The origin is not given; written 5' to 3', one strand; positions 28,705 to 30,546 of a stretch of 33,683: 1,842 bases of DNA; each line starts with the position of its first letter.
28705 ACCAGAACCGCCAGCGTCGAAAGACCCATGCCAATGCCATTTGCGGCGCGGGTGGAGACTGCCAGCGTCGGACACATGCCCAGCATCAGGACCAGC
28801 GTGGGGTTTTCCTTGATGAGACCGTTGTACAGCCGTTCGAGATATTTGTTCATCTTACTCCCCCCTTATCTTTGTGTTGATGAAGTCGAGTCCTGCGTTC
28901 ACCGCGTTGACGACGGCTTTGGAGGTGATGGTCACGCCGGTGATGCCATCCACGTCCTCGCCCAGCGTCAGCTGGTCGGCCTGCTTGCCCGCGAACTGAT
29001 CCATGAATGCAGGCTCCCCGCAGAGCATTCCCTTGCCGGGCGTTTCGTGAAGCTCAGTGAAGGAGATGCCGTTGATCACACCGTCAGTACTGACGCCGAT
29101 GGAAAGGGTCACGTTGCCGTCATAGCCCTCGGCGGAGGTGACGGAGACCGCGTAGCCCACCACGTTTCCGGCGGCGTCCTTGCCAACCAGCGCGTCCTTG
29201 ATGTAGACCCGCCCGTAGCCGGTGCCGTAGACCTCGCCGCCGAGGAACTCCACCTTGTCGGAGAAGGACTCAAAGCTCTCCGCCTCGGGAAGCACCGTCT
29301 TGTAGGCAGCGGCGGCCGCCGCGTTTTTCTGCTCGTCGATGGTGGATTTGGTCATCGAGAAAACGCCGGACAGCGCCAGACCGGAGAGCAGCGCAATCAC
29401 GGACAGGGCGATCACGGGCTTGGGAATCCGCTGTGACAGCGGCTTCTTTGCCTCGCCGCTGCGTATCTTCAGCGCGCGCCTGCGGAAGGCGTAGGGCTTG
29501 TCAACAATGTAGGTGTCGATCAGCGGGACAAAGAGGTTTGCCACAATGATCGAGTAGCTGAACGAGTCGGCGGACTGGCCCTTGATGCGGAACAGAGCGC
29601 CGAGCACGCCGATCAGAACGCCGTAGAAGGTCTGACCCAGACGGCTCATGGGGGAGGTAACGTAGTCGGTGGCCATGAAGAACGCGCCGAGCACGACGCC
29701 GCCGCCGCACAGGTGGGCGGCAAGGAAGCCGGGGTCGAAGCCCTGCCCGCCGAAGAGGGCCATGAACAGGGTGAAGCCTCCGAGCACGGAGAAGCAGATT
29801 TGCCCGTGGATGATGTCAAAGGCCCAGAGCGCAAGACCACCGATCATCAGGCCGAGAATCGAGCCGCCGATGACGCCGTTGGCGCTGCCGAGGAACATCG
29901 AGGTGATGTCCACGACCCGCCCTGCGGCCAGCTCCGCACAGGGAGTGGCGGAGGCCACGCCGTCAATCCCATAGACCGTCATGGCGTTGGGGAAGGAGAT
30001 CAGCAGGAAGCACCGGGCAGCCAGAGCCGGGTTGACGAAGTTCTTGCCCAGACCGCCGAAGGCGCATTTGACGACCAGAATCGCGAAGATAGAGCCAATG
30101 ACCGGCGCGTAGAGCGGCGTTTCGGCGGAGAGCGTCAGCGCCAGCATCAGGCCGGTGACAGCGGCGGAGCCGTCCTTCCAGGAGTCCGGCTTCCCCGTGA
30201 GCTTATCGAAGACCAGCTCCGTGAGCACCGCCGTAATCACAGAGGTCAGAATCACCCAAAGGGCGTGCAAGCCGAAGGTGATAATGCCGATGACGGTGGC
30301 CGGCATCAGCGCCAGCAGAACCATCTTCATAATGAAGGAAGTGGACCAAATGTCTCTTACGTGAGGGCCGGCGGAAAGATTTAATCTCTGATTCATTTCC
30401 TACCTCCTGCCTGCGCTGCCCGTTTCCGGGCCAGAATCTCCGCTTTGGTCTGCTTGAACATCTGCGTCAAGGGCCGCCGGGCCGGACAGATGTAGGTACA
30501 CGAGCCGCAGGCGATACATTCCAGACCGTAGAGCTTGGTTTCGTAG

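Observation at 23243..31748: Candidate Rnf-wired, NrfH-independent nitrite ammonification operon (rnfC-DG-E-A-B::nrfA-resB-ccsA)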

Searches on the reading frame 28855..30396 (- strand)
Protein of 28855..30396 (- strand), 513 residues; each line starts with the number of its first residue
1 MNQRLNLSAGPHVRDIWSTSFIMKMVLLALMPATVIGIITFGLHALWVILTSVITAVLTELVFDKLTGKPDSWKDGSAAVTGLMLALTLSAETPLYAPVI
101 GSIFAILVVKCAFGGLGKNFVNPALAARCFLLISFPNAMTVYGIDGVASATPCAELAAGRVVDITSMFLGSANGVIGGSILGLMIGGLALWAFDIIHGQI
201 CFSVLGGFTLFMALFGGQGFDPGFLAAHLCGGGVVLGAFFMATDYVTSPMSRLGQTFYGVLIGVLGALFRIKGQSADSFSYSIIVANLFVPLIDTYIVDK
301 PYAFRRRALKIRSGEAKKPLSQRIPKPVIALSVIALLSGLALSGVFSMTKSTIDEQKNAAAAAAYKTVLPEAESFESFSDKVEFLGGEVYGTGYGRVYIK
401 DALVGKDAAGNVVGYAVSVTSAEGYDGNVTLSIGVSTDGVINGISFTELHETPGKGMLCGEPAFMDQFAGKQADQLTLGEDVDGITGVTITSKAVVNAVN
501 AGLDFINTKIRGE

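Call 6: search_protein_families(library=pfam, proteins=[window:28855-30396:-], max_evalue=0.001)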
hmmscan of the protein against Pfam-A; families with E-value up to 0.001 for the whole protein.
window:28855-30396:- (513 aa): 2 families
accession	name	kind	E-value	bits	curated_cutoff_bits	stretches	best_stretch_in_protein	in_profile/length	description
PF03116.20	NQR2_RnfD_RnfE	-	1.4e-91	307.4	27.7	1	7-302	2-295/296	NQR2, RnfD, RnfE family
PF04205.19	FMN_bind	-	4.2e-16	59.8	22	1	424-503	1-76/77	FMN-binding domain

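Call 7: search_protein_families(library=ncbifam, proteins=[window:28855-30396:-], max_evalue=0.001)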
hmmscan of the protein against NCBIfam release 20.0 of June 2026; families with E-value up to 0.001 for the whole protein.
window:28855-30396:- (513 aa): 12 families
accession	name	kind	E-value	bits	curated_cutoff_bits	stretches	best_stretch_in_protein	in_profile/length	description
TIGR01946.1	rnfD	subfamily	7.1e-66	222.8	207.05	1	11-302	2-325/327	RnfABCDGE type electron transport complex subunit D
NF002011.0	PRK00816.1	equivalog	5.1e-50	170.5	415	2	5-141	3-141/352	electron transport complex subunit RsxD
NF041838.1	rnfD_Methano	equivalog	3.3e-42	144.8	400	1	6-301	4-284/285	Rnf electron transport complex subunit RnfD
NF003756.0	PRK05349.1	equivalog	8.3e-41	140.2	414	1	45-301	121-396/406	NADH:ubiquinone reductase (Na(+)-transporting) subunit B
TIGR01937.1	nqrB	equivalog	3.2e-30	105.3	349.9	1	73-300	147-408/413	NADH:ubiquinone reductase (Na(+)-transporting) subunit B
TIGR01947.1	rnfG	subfamily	8.9e-29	100.9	102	1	329-507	2-186/187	RnfABCDGE type electron transport complex subunit G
NF002181.0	PRK01024.1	equivalog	1.4e-23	83.4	792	2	184-300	374-497/503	Na(+)-transporting NADH-quinone reductase subunit B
NF041840.1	rnfG_Methano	equivalog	6.8e-23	81.2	230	1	329-509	13-187/189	Rnf electron transport complex subunit RnfG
NF045876.1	RnfG_DVU2794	exception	5.3e-20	71.7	205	1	327-503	7-176/190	RnfABCDGE type electron transport complex subunit G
NF002519.0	PRK01908.1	equivalog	3.9e-18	65.9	178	1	324-508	5-194/209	electron transport complex subunit RsxG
TIGR01938.1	nqrC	equivalog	2.2e-05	24.2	144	1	434-502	155-241/251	NADH:ubiquinone reductase (Na(+)-transporting) subunit C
NF003750.0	PRK05346.2-1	equivalog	0.00067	19.3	352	0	438-503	135-215/225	Na(+)-translocating NADH-quinone reductase subunit C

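Call 36: find_homologous_proteins(query=window:28858-30396:-, max_evalue=1e-20)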
Query window:28858-30396:- (513 aa): 7448 proteins with E <= 1e-20 among 8000 candidates; the best 120 are listed.
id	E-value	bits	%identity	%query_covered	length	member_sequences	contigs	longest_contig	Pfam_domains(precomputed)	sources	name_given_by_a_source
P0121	0.0e+0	1115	100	100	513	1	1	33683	PF04205.20,PF03116.21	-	-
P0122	0.0e+0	1115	100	100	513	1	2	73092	PF04205.20,PF03116.21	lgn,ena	-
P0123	0.0e+0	1113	100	100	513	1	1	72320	PF04205.20,PF03116.21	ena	-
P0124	0.0e+0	1113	99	100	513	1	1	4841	PF04205.20,PF03116.21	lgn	-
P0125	0.0e+0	1079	96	100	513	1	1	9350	PF04205.20,PF03116.21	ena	-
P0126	0.0e+0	1078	96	100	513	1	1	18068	PF04205.20,PF03116.21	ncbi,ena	-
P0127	0.0e+0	1077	96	100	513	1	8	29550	PF04205.20,PF03116.21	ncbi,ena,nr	ncbi:MAG: RnfABCDGE type electron transport complex subunit D [Oscillospiraceae bacterium]|nr:RnfABC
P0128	0.0e+0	1077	96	100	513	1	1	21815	PF04205.20,PF03116.21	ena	-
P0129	0.0e+0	1075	96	100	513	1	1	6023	PF04205.20,PF03116.21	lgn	-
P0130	0.0e+0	1075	96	100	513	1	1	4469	PF04205.20,PF03116.21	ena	-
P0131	0.0e+0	1075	96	100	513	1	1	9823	PF04205.20,PF03116.21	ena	-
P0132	0.0e+0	1074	96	100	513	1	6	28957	PF04205.20,PF03116.21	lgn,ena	-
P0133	0.0e+0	1072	96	100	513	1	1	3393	PF04205.20,PF03116.21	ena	-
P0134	0.0e+0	1072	96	100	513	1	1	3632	PF04205.20,PF03116.21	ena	-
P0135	0.0e+0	1064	95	100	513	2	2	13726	PF04205.20,PF03116.21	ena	-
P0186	3.9e-241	819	71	100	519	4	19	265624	PF04205.20,PF03116.21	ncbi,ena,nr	ncbi:MAG: RnfABCDGE type electron transport complex subunit D [Clostridia bacterium]|nr:RnfABCDGE ty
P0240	2.3e-212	724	63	100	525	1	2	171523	PF04205.20,PF03116.21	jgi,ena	-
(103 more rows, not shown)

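Call 37: find_encoding_contigs(protein=P0122, flank=10000, max_places=3)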
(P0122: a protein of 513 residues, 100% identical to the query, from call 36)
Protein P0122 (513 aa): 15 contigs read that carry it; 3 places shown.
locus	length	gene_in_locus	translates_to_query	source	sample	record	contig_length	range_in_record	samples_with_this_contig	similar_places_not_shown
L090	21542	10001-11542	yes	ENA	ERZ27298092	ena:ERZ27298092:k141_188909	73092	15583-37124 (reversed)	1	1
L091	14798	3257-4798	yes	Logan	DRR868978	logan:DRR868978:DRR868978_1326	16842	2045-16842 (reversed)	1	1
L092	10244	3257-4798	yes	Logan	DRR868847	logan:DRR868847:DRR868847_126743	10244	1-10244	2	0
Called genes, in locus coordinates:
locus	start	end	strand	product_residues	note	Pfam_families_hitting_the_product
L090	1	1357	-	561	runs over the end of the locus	PF02350:Epimerase_2, PF13302:Acetyltransf_3, PF00583:Acetyltransf_1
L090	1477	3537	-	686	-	PF00009:GTP_EFTU, PF22042:EF-G_D2 (weak), PF14492:EFG_III, PF03764:EFG_IV, PF00679:EFG_C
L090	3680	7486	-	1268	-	-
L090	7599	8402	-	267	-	PF08032:SpoU_sub_bind, PF00588:SpoU_methylase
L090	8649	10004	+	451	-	PF13375:RnfC_N, PF12838:Fer4_7 (faint), PF13183:Fer4_8 (faint), PF01512:Complex1_51K, PF10531:SLBB, PF13187:Fer4_9 (faint), PF13237:Fer4_10 (weak), PF14697:Fer4_21 (weak), +4 more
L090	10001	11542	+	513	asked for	PF03116:NQR2_RnfD_RnfE, PF04205:FMN_bind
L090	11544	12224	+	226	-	PF02508:Rnf-Nqr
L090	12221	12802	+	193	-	PF02508:Rnf-Nqr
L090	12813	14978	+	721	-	PF04060:FeS, PF13187:Fer4_9 (weak), PF13237:Fer4_10 (weak), PF14697:Fer4_21 (weak), PF25160:LdpA_Fe-S-bd (weak), PF12838:Fer4_7, PF00037:Fer4 (weak), PF02335:Cytochrom_C552, +7 more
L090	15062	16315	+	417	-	PF05140:ResB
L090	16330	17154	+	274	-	PF01578:Cytochrom_C_asm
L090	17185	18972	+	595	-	PF00664:ABC_membrane, PF13304:AAA_21 (faint), PF00005:ABC_tran, PF02463:SMC_N (weak)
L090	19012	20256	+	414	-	PF05221:AdoHcyase, PF02826:2-Hacid_dh_C, PF00670:AdoHcyase_NAD, PF07991:KARI_N (faint)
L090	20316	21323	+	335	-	PF00106:adh_short, PF01073:3Beta_HSD, PF01370:Epimerase, PF02719:Polysacc_synt_2, PF04321:RmlD_sub_bind, PF08659:KR (weak), PF13460:NAD_binding_10 (weak), PF16363:GDP_Man_Dehyd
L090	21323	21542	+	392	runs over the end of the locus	PF17785:PUA_3, PF10672:Methyltrans_SAM, PF01728:FtsJ, PF03602:Cons_hypoth95, PF05175:MTS, PF09445:Methyltransf_15, PF13649:Methyltransf_25, PF13847:Methyltransf_31, +2 more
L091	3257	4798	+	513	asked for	PF03116:NQR2_RnfD_RnfE, PF04205:FMN_bind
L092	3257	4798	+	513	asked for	PF03116:NQR2_RnfD_RnfE, PF04205:FMN_bind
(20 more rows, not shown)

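Call 38: find_encoding_contigs(protein=P0123, flank=10000, max_places=2)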
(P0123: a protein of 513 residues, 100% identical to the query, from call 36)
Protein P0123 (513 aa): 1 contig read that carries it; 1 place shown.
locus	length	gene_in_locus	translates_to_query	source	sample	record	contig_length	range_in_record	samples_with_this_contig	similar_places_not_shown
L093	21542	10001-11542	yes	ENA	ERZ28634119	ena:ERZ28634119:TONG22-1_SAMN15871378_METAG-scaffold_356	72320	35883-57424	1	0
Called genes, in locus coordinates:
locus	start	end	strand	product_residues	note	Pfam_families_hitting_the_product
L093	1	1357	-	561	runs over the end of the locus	PF02350:Epimerase_2, PF13302:Acetyltransf_3, PF00583:Acetyltransf_1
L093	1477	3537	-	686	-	PF00009:GTP_EFTU, PF22042:EF-G_D2 (weak), PF14492:EFG_III, PF03764:EFG_IV, PF00679:EFG_C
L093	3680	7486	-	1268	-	-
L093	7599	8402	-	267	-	PF08032:SpoU_sub_bind, PF00588:SpoU_methylase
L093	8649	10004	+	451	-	PF13375:RnfC_N, PF12838:Fer4_7 (faint), PF13183:Fer4_8 (faint), PF01512:Complex1_51K, PF10531:SLBB, PF13187:Fer4_9 (faint), PF13237:Fer4_10 (weak), PF14697:Fer4_21 (weak), +4 more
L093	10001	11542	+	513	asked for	PF03116:NQR2_RnfD_RnfE, PF04205:FMN_bind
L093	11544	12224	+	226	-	PF02508:Rnf-Nqr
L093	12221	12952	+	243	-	PF02508:Rnf-Nqr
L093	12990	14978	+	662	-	PF12838:Fer4_7, PF13187:Fer4_9 (weak), PF13237:Fer4_10 (weak), PF14697:Fer4_21 (weak), PF25160:LdpA_Fe-S-bd (weak), PF00037:Fer4 (weak), PF12837:Fer4_6 (weak), PF02335:Cytochrom_C552, +6 more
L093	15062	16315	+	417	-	PF05140:ResB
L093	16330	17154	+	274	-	PF01578:Cytochrom_C_asm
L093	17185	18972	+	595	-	PF00664:ABC_membrane, PF13304:AAA_21 (faint), PF00005:ABC_tran, PF02463:SMC_N (weak)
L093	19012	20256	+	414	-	PF05221:AdoHcyase, PF02826:2-Hacid_dh_C, PF00670:AdoHcyase_NAD, PF07991:KARI_N (faint)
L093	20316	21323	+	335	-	PF00106:adh_short, PF01073:3Beta_HSD, PF01370:Epimerase, PF02719:Polysacc_synt_2, PF04321:RmlD_sub_bind, PF08659:KR (weak), PF13460:NAD_binding_10 (weak), PF16363:GDP_Man_Dehyd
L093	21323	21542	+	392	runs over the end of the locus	PF17785:PUA_3, PF10672:Methyltrans_SAM, PF01728:FtsJ, PF03602:Cons_hypoth95, PF05175:MTS, PF09445:Methyltransf_15, PF13649:Methyltransf_25, PF13847:Methyltransf_31, +2 more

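Call 41: find_encoding_contigs(protein=P0186, flank=8000, max_places=2)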
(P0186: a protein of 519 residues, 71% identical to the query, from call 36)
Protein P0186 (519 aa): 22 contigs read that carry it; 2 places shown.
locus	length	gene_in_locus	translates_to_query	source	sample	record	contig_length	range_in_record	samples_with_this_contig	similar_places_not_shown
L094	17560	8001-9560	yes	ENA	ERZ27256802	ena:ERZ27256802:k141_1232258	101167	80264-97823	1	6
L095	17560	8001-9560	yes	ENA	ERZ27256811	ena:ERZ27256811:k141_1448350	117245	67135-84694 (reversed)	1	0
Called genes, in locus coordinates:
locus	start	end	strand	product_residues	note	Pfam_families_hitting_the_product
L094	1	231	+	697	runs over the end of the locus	PF00933:Glyco_hydro_3, PF01915:Glyco_hydro_3_C, PF14310:Fn3-like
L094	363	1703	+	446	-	PF01547:SBP_bac_1, PF13416:SBP_bac_8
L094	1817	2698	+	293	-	PF00528:BPD_transp_1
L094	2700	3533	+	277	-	PF00528:BPD_transp_1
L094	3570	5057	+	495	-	PF00370:FGGY_N, PF02782:FGGY_C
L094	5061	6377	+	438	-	PF27526:XylA2_C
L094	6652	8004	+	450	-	PF13375:RnfC_N, PF13187:Fer4_9 (faint), PF01512:Complex1_51K, PF10531:SLBB, PF12838:Fer4_7 (faint), PF13183:Fer4_8 (faint), PF13237:Fer4_10, PF14697:Fer4_21 (weak), +3 more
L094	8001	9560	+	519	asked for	PF03116:NQR2_RnfD_RnfE, PF04205:FMN_bind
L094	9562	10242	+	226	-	PF02508:Rnf-Nqr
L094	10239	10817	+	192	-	PF02508:Rnf-Nqr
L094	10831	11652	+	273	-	PF04060:FeS, PF12838:Fer4_7 (weak), PF13237:Fer4_10 (weak), PF14697:Fer4_21 (weak), PF00037:Fer4 (weak), PF12838:Fer4_7, PF13187:Fer4_9, PF00037:Fer4, +6 more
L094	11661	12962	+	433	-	PF02335:Cytochrom_C552, PF22113:Mtrc-MtrF_II-IV_dom (weak), PF14522:Cytochrome_C7 (faint)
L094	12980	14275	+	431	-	PF05140:ResB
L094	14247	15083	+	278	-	PF01578:Cytochrom_C_asm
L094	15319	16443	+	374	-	PF13353:Fer4_12 (weak), PF04055:Radical_SAM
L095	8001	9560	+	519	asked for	PF03116:NQR2_RnfD_RnfE, PF04205:FMN_bind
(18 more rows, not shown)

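Call 42: find_encoding_contigs(protein=P0240, flank=8000, max_places=2)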
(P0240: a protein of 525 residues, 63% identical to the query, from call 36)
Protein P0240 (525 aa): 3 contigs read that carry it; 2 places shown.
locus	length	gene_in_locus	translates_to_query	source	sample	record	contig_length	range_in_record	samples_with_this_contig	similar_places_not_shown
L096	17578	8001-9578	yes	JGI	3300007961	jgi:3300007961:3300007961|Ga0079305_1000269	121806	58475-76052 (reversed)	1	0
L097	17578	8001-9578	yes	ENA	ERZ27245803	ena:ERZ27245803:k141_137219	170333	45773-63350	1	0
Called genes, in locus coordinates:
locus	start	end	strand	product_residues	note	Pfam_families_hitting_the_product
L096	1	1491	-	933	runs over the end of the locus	PF02687:FtsX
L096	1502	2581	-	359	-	-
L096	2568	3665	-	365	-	PF25975:CzcB_C (weak), PF25989:YknX_C (weak)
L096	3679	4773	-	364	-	PF25989:YknX_C (weak), PF25975:CzcB_C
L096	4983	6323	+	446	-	PF01595:CNNM, PF00571:CBS (weak), PF03471:CorC_HlyC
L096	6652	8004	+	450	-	PF13375:RnfC_N, PF01512:Complex1_51K, PF10531:SLBB, PF13183:Fer4_8 (faint), PF13534:Fer4_17 (faint), PF13237:Fer4_10, PF12838:Fer4_7 (weak), PF13187:Fer4_9 (weak), +7 more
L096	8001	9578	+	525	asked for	PF03116:NQR2_RnfD_RnfE, PF04205:FMN_bind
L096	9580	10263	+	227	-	PF02508:Rnf-Nqr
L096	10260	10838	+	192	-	PF02508:Rnf-Nqr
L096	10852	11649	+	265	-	PF04060:FeS, PF12838:Fer4_7 (weak), PF13187:Fer4_9 (weak), PF13237:Fer4_10 (weak), PF14697:Fer4_21 (weak), PF25160:LdpA_Fe-S-bd (weak), PF00037:Fer4, PF12797:Fer4_2 (weak), +7 more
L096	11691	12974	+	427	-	PF02335:Cytochrom_C552, PF22113:Mtrc-MtrF_II-IV_dom (faint), PF14522:Cytochrome_C7 (faint)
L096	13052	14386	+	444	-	PF05140:ResB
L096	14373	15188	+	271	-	PF01578:Cytochrom_C_asm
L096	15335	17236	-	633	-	PF14262:Cthe_2159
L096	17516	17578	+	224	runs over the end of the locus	PF00072:Response_reg, PF00486:Trans_reg_C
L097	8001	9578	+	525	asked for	PF03116:NQR2_RnfD_RnfE, PF04205:FMN_bind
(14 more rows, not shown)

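Call 79: search_protein_representatives(protein=window:28858-30396:-)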
Query: 513 residues. Proteins with E-value up to 0.001 (for the whole library): 11824; up to 1e-10: 5072; up to 1e-30: 716. The best 150 are listed.
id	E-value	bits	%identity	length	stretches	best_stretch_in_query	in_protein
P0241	1.6e-209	713.3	64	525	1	1-511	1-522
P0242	4.2e-168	576.6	69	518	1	1-402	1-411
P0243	9.8e-131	453.4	41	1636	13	423-504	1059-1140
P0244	1.3e-120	420.0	56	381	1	144-512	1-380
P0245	7.5e-108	377.9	43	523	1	1-506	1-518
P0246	5.2e-104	365.3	70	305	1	4-241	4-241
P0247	1.3e-100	354.1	41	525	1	2-506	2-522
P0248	3.4e-99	349.4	45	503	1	12-510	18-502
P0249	1.4e-93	330.9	47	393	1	121-511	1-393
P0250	5.1e-93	329.0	41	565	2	2-323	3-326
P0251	3.7e-87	309.7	57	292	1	236-512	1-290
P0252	4.6e-87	309.3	52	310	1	1-303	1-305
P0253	1.1e-86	308.1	38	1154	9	419-501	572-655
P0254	3.5e-86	306.4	41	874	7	319-505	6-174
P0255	1.7e-85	304.2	40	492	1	23-506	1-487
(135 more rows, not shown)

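Call 80: find_related_loci(query=P0245, collection=metagenome_contigs, flank=9000)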
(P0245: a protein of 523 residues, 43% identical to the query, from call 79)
Query P0245 (523 aa) in metagenome_contigs; peptide patterns used: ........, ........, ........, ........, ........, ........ (x = any residue, [..] = any of these).
600 stretches matched a pattern (row limit reached: there are more); 593 encode a relative of the query (tblastn E <= 1e-3); the best 80 are kept; 80 distinct loci.
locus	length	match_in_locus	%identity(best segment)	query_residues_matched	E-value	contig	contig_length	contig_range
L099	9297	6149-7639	43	1-523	1e-110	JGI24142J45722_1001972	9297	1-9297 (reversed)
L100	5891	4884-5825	57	1-304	6e-108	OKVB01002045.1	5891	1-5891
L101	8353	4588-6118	58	4-523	2e-129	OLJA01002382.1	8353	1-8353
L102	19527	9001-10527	41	7-523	6e-106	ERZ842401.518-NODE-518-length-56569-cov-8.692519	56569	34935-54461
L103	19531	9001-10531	58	4-523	2e-128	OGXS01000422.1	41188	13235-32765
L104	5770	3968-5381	58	4-486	2e-123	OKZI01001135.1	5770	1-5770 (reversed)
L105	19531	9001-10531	58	4-523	3e-128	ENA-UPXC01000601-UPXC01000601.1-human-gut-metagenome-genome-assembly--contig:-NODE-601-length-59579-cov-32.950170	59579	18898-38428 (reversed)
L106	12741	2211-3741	58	4-523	3e-128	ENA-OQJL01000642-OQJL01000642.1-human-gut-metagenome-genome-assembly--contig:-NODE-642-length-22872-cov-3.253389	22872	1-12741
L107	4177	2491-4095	42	1-521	3e-104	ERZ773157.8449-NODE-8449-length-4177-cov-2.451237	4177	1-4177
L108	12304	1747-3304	55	4-515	9e-120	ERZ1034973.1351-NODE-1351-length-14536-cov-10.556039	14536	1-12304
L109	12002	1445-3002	56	4-515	9e-119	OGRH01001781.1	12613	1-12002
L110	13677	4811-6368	55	4-515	5e-119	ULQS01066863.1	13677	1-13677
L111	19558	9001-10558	55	4-515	5e-119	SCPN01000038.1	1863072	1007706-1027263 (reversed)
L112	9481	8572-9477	58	4-305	3e-102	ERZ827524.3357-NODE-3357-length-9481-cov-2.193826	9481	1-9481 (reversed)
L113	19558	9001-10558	55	4-515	9e-118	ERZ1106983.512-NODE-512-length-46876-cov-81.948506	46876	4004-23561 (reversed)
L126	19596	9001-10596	38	1-523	7e-89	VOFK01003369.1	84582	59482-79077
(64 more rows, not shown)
